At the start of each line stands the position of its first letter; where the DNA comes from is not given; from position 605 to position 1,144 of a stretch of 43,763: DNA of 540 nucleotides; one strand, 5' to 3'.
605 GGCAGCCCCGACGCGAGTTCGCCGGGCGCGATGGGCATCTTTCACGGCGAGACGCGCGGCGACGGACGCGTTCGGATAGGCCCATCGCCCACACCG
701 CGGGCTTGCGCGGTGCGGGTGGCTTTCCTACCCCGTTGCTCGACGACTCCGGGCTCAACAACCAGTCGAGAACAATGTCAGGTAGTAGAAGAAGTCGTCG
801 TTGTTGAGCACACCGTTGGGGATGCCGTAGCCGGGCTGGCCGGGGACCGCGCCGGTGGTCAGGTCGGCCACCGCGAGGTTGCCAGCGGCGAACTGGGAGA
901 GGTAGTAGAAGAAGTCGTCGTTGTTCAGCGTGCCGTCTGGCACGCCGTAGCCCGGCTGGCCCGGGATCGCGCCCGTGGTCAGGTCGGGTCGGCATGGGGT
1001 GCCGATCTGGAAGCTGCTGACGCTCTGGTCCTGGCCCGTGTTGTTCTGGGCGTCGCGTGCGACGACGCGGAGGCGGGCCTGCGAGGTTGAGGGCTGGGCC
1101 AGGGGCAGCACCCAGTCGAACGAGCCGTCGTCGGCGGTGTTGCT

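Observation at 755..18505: Array of ten secreted proteins with unrelated N-terminal domains, all ending in one Cys-bounded, duplicated dockerin-like module that stops at Gly-Cys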

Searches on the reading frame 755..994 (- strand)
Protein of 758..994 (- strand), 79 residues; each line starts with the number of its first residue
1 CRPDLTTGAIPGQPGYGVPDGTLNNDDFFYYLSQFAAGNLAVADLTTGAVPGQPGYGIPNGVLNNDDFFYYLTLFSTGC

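Call 7: search_protein_families(library=pfam, proteins=[window:758-994:-], max_evalue=10)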
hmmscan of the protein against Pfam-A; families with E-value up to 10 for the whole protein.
seq(79 aa): 2 families
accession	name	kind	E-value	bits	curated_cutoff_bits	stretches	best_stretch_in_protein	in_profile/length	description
PF06016.17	Reovirus_L2_8th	-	0.00019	22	27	2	40-62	39-61/66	Reovirus core-spike protein lambda-2 (L2), C-terminal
PF07054.16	Pericardin_rpt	-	0.017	15.6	24.4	2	47-61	14-28/35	Pericardin like repeat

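Call 13: find_homologous_proteins(query=window:758-994:-, max_evalue=0.001)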
Query seq(79 aa) (79 aa): 39 proteins with E <= 0.001 among 39 candidates.
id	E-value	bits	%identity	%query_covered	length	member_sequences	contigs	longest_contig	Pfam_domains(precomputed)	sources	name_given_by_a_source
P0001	6.7e-40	153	86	100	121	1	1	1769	-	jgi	jgi:hypothetical protein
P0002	4.7e-39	150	85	100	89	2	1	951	-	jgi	jgi:hypothetical protein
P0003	6.3e-39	150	83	99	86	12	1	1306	-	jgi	jgi:hypothetical protein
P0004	7.5e-39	150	81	100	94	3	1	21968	-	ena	-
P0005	1.9e-38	148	84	100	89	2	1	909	-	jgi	jgi:hypothetical protein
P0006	3.0e-38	148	80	100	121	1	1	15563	-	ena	-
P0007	3.7e-38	147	82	100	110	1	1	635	-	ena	-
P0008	3.9e-38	147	82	100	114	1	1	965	-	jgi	jgi:hypothetical protein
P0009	4.3e-38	147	80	100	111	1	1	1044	-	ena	-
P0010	1.0e-37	146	80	100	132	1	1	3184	-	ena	-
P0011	2.1e-37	145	81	100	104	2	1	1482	-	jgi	-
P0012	2.9e-37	145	82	100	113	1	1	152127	-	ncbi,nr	ncbi:MAG: hypothetical protein H6809_02135 [Phycisphaeraceae bacterium]|nr:hypothetical protein [Phy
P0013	4.7e-37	144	80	100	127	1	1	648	-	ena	-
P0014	8.3e-37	143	80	100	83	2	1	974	-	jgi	jgi:hypothetical protein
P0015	5.5e-36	140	77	100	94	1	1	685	-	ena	-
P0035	2.1e-14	71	49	100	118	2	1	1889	-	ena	-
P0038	2.5e-8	52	71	48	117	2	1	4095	-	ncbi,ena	-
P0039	5.2e-7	48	50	66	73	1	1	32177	-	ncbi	-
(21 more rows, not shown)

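Call 19: search_solved_structures(query=A1, max_evalue=10, show_alignments=3)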
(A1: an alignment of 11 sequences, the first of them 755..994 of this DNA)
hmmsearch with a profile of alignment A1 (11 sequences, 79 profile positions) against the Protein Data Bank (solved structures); distinct sequences matched with E-value up to 10: 1.
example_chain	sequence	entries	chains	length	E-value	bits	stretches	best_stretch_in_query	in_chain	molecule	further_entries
1l0q_A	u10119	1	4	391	0.36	14.5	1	6-58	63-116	Surface layer protein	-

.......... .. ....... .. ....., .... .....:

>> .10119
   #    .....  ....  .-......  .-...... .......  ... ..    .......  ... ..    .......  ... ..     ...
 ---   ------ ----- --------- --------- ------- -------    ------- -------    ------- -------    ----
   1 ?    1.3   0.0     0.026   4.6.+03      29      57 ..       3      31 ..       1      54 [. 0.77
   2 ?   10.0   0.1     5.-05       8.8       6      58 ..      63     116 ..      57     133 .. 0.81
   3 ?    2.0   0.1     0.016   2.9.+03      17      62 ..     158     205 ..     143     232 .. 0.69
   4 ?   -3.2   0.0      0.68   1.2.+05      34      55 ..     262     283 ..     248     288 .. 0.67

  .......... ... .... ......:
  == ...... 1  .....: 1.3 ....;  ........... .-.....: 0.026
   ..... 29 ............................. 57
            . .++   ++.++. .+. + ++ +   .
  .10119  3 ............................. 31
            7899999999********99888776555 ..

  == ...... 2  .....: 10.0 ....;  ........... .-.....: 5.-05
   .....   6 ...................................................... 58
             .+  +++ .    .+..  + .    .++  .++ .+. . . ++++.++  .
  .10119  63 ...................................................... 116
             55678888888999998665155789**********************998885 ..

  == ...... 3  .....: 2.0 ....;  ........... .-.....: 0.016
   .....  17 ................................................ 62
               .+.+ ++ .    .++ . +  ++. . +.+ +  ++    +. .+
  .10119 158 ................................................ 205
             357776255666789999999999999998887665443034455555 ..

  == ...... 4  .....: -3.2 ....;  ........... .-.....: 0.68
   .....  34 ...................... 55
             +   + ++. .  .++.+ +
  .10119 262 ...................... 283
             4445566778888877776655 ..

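Call 20: search_protein_families(library=pfam, proteins=[P0039, P0035], max_evalue=10)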
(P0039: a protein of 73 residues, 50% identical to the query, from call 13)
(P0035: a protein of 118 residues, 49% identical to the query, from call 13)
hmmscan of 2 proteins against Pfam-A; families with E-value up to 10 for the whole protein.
P0039 (73 aa): 0 families

P0035 (118 aa): 0 families

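Call 24: predict_structure(alignment_id=A2)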
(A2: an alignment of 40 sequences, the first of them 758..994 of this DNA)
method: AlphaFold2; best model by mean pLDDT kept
length: 79 residues; sequences in the alignment: 40
mean_pLDDT: 93.3   pTM: 0.82
mean pLDDT of the five models: 93.3, 92.8, 92.1, 91.5, 89.4
residues with pLDDT >= 90: 71; 70-90: 5; 50-70: 3; < 50: 0
segments of 3 or more residues with pLDDT < 50: none
pLDDT, mean of each block of 10 residues (from residue 1): 84 94 94 97 96 95 97 89
secondary structure, 60 per line:
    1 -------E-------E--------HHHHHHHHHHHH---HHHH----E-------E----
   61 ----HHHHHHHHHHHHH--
elements in order: H25-36 H40-43 H65-77
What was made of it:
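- On PEP-CTERM, LPXTG and T9SS C-terminal sorting signals: The predicted module is helical (call 24).
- The double repeat is predicted to fold as a closed intramolecular pair at high confidence (call 24).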

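Call 25: search_protein_representatives(alignment_id=A1)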
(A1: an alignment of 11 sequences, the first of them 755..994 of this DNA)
Query: 11 sequences, 79 profile positions. Proteins with E-value up to 0.001 (for the whole library): 1428; up to 1e-10: 600; up to 1e-30: 187. The best 150 are listed.
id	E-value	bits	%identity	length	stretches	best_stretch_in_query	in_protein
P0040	5.7e-75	263.8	-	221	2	3-79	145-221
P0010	1.1e-41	157.2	-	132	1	1-79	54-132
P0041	3.0e-41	155.8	-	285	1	1-79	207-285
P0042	4.0e-41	155.4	-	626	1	1-79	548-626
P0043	1.8e-40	153.3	-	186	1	1-79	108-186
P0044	2.1e-40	153.1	-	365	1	1-79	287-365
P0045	2.3e-40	152.9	-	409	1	1-79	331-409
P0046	3.2e-40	152.5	-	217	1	1-79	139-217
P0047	5.3e-40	151.8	-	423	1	1-79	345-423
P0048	7.9e-40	151.2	-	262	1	1-79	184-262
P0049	9.6e-40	150.9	-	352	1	1-79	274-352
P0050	1.2e-39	150.7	-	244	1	1-79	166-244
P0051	1.5e-39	150.3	-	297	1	1-79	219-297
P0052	1.8e-39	150.1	-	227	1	1-79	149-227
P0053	2.2e-39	149.8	-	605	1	1-79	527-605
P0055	2.4e-39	149.7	-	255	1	1-79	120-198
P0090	6.0e-38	145.2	-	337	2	1-79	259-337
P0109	2.4e-37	143.3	-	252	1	1-79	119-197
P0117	4.6e-37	142.4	-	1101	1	1-79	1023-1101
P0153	5.2e-35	135.8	-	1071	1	1-79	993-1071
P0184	4.6e-33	129.5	-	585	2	2-79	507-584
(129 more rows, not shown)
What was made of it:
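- On GC-type dockerin domain (NCBIfam NF041540): About 145 of the 150 best representatives match to within 2 residues of the end (call 25).
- About 145 of the 150 best library representatives match to within 2 residues of their C-terminus (call 25). The library holds 1428 clusters (at 50% identity) with E <= 1e-3 (call 25).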

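Call 28: fold_search(model_id=the predicted structure, library=pdb)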
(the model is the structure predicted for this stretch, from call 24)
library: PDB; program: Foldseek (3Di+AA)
matches with E <= 10: 7; with E <= 0.001: 0
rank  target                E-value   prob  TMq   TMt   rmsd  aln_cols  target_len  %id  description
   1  4j4m_B                4.4e+00  0.02  0.20  0.10  11.3        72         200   14  Crystal structure of TM-1, a Trimeresurus mucrosquamatus venom metalloproteinase (released 2013-07-10)
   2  5jo1_B                4.7e+00  0.02  0.21  0.09   9.5        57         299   18  Crystal structure of phaseic acid-bound abscisic acid receptor PYL3 in complex with type 2C protein phosphatase HAB1 (released 2016-09-07)
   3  7ukf_A                6.5e+00  0.01  0.16  0.07  10.0        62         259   18  Human Kv4.2-KChIP2 channel complex in a putative resting state, transmembrane region (released 2022-06-29)
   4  8wey_O                7.0e+00  0.01  0.16  0.16  10.9        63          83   21  PSI-LHCI of the red alga Cyanidium caldarium RK-1 (NIES-2137) (released 2024-02-14)
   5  9og0_C                9.2e+00  0.01  0.29  0.05  13.7        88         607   20  Cryo-EM structure of OS9-SEL1L-HRD1 dimer (released 2025-07-30)
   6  9gnz_R                9.2e+00  0.00  0.15  0.04  13.9        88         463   11  Salmonella cap-filament complex (released 2025-04-09)
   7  6pu2_A                9.8e+00  0.01  0.18  0.04  10.7        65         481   17  Dark, Mutant H275T , 100K, PCM Myxobacterial Phytochrome, P2 (released 2019-10-09)
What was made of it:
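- On Classical dockerin (Pfam PF00404, Dockerin_1): Long-form model: no dockerin among its matches (call 28).
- The long-form model matches no dockerin at all (call 28).
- Tried and rejected: Foldseek with the 79-residue model: no dockerin and nothing significant (call 28).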

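Call 33: find_related_loci(query=A1, collection=genome_contigs, flank=10000)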
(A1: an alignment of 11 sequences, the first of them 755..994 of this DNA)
Query A1 (79 aa) in genome_contigs; peptide patterns used: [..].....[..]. (x = any residue, [..] = any of these).
154 stretches matched a pattern; 117 encode a relative of the query (tblastn E <= 1e-3); the best 80 are kept; 68 distinct loci.
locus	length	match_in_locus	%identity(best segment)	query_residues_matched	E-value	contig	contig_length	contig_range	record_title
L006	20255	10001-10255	86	1-79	1e-44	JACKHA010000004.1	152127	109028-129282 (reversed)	MAG: Phycisphaeraceae bacterium isolate HK-STAS-PLAN-5 HK-STAS-PLAN-5_4, whole genome shotgun sequence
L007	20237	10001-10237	87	1-79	2e-44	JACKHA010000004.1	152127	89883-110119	MAG: Phycisphaeraceae bacterium isolate HK-STAS-PLAN-5 HK-STAS-PLAN-5_4, whole genome shotgun sequence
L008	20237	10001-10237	82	1-79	5e-44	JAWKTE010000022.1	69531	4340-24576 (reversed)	MAG: Phycisphaerales bacterium isolate AC1.149 AC1.149.fa-22, whole genome shotgun sequence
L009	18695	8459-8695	84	1-79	4e-43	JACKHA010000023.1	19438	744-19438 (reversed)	MAG: Phycisphaeraceae bacterium isolate HK-STAS-PLAN-5 HK-STAS-PLAN-5_23, whole genome shotgun sequence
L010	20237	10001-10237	85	1-79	2e-43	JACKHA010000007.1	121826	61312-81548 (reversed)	MAG: Phycisphaeraceae bacterium isolate HK-STAS-PLAN-5 HK-STAS-PLAN-5_7, whole genome shotgun sequence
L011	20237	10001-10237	84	1-79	6e-43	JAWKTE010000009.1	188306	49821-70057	MAG: Phycisphaerales bacterium isolate AC1.149 AC1.149.fa-9, whole genome shotgun sequence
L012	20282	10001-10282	85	1-79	6e-43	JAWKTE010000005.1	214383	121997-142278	MAG: Phycisphaerales bacterium isolate AC1.149 AC1.149.fa-5, whole genome shotgun sequence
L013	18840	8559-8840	82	1-79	1e-42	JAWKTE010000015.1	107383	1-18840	MAG: Phycisphaerales bacterium isolate AC1.149 AC1.149.fa-15, whole genome shotgun sequence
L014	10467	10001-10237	85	1-79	2e-42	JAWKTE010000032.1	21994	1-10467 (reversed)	MAG: Phycisphaerales bacterium isolate AC1.149 AC1.149.fa-32, whole genome shotgun sequence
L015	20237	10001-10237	84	1-79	1e-42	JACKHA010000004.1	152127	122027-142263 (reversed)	MAG: Phycisphaeraceae bacterium isolate HK-STAS-PLAN-5 HK-STAS-PLAN-5_4, whole genome shotgun sequence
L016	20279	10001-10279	84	1-79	1e-42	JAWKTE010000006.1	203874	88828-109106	MAG: Phycisphaerales bacterium isolate AC1.149 AC1.149.fa-6, whole genome shotgun sequence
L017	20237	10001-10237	82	1-79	1e-42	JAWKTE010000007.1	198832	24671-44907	MAG: Phycisphaerales bacterium isolate AC1.149 AC1.149.fa-7, whole genome shotgun sequence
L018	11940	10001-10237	82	1-79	1e-42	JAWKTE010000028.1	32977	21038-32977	MAG: Phycisphaerales bacterium isolate AC1.149 AC1.149.fa-28, whole genome shotgun sequence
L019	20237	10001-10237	80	1-79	2e-42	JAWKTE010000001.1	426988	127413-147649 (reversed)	MAG: Phycisphaerales bacterium isolate AC1.149 AC1.149.fa-1, whole genome shotgun sequence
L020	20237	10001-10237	82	1-79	1e-42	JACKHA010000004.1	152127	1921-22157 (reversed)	MAG: Phycisphaeraceae bacterium isolate HK-STAS-PLAN-5 HK-STAS-PLAN-5_4, whole genome shotgun sequence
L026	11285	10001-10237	82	1-79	5e-42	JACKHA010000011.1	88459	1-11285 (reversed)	MAG: Phycisphaeraceae bacterium isolate HK-STAS-PLAN-5 HK-STAS-PLAN-5_11, whole genome shotgun sequence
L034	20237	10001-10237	78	1-79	2e-41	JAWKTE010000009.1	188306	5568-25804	MAG: Phycisphaerales bacterium isolate AC1.149 AC1.149.fa-9, whole genome shotgun sequence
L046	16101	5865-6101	82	1-79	2e-40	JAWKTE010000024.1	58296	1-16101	MAG: Phycisphaerales bacterium isolate AC1.149 AC1.149.fa-24, whole genome shotgun sequence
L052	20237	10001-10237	80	1-79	9e-40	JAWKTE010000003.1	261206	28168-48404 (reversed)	MAG: Phycisphaerales bacterium isolate AC1.149 AC1.149.fa-3, whole genome shotgun sequence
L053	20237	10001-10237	80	1-79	7e-40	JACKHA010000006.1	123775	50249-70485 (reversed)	MAG: Phycisphaeraceae bacterium isolate HK-STAS-PLAN-5 HK-STAS-PLAN-5_6, whole genome shotgun sequence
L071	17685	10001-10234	77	1-79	2e-36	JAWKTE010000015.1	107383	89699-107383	MAG: Phycisphaerales bacterium isolate AC1.149 AC1.149.fa-15, whole genome shotgun sequence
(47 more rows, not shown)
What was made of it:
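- Tried and rejected: The census came from the representative library (call 25) and the genome scan (call 33).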

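Call 44: search_protein_families(library=pfam, alignment_id=A4, max_evalue=0.00001)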
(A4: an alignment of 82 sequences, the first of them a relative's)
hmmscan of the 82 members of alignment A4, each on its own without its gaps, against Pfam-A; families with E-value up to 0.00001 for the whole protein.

A. member 1, L023:11216-12214:+ (333 aa): 0 families

B. families by the number of members that match (of 82 scanned): 36 families (the first 25 are shown)
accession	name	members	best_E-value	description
PF00082.27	Peptidase_S8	3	7.6e-44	Subtilase family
PF14312.12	FG-GAP_2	2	1.1e-52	FG-GAP repeat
PF24681.1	Kelch_KLHDC2_KLHL20_DRC7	2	2.9e-31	KLHDC2/KLHL20/DRC7 Kelch-repeats domain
PF13415.12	Kelch_3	2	5.5e-21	Galactose oxidase, central domain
PF24981.1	Beta-prop_ATRN-LZTR1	2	3.4e-15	Attractin/LZTR1 beta-propeller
PF12768.13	Rax2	2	1.6e-10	Rax2 C-terminal beta propeller domain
PF02012.26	BNR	2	1.1e-08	BNR/Asp-box repeat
PF23759.1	GBD_T9SS_assoc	2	2e-08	Galactose binding domain-like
PF13517.12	FG-GAP_3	1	1.7e-71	FG-GAP-like repeat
PF00246.29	Peptidase_M14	1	3.2e-70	Zinc carboxypeptidase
PF07679.22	I-set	1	8.3e-34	Immunoglobulin I-set domain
PF13927.12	Ig_3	1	2e-33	Immunoglobulin domain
PF01839.29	FG-GAP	1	2.9e-29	FG-GAP repeat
PF00756.26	Esterase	1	1.2e-23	Putative esterase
PF13385.13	Laminin_G_3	1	6.1e-21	Concanavalin A-like lectin/glucanases superfamily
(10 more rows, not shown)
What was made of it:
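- Closest known: The 'planctosome' hypothesis. Same: The same classes carry GC tails here (window gene 5; M14 in call 44).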

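Call 53: list_cluster_members(proteins=[P0184, P0055, P0109, P0090, P0040, P0117, P0153, P0042, P0039, P0038])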
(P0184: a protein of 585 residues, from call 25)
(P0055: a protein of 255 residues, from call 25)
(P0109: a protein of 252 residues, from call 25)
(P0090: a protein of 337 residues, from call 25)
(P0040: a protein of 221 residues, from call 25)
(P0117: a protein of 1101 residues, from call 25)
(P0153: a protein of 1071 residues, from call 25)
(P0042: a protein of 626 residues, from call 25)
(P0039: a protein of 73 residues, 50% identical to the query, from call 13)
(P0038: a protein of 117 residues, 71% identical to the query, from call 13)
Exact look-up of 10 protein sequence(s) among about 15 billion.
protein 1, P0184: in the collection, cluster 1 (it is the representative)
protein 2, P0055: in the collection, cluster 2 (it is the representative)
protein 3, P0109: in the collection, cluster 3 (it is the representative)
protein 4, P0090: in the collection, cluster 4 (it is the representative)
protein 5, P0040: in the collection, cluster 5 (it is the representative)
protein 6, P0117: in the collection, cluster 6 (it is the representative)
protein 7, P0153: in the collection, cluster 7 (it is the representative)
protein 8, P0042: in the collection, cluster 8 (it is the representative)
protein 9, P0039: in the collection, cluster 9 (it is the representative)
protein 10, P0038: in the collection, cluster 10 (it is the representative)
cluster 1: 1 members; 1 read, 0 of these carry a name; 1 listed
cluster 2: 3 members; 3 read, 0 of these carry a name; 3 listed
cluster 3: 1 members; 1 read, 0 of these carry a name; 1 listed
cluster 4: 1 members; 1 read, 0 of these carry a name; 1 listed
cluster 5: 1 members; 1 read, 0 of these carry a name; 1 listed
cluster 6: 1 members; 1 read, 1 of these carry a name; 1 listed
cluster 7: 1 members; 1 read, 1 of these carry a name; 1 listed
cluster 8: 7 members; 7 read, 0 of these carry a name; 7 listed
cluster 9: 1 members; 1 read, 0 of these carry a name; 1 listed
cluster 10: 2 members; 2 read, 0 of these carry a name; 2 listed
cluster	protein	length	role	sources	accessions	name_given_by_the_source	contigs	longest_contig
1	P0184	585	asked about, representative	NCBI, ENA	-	-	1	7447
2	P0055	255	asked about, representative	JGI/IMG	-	-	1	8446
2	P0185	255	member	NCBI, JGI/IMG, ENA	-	-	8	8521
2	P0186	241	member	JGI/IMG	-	-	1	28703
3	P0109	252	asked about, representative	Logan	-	-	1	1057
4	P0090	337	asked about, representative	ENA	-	-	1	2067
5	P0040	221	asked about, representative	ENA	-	-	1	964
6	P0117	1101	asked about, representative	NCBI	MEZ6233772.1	MAG: GC-type dockerin domain-anchored protein [Phycisphaerales bacterium]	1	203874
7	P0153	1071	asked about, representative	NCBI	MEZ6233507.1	MAG: immunoglobulin domain-containing protein [Phycisphaerales bacterium]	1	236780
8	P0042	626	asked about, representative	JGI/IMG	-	-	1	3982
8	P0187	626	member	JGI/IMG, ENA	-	-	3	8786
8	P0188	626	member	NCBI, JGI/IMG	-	-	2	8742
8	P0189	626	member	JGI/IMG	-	-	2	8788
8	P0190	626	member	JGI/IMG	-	-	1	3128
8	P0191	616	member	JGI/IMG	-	-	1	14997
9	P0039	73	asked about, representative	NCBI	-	-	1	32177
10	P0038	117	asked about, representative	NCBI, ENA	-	-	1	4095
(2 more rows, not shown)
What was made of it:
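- NCBI gives the same name to relatives in Phycisphaerales MAGs (calls 13, 53).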
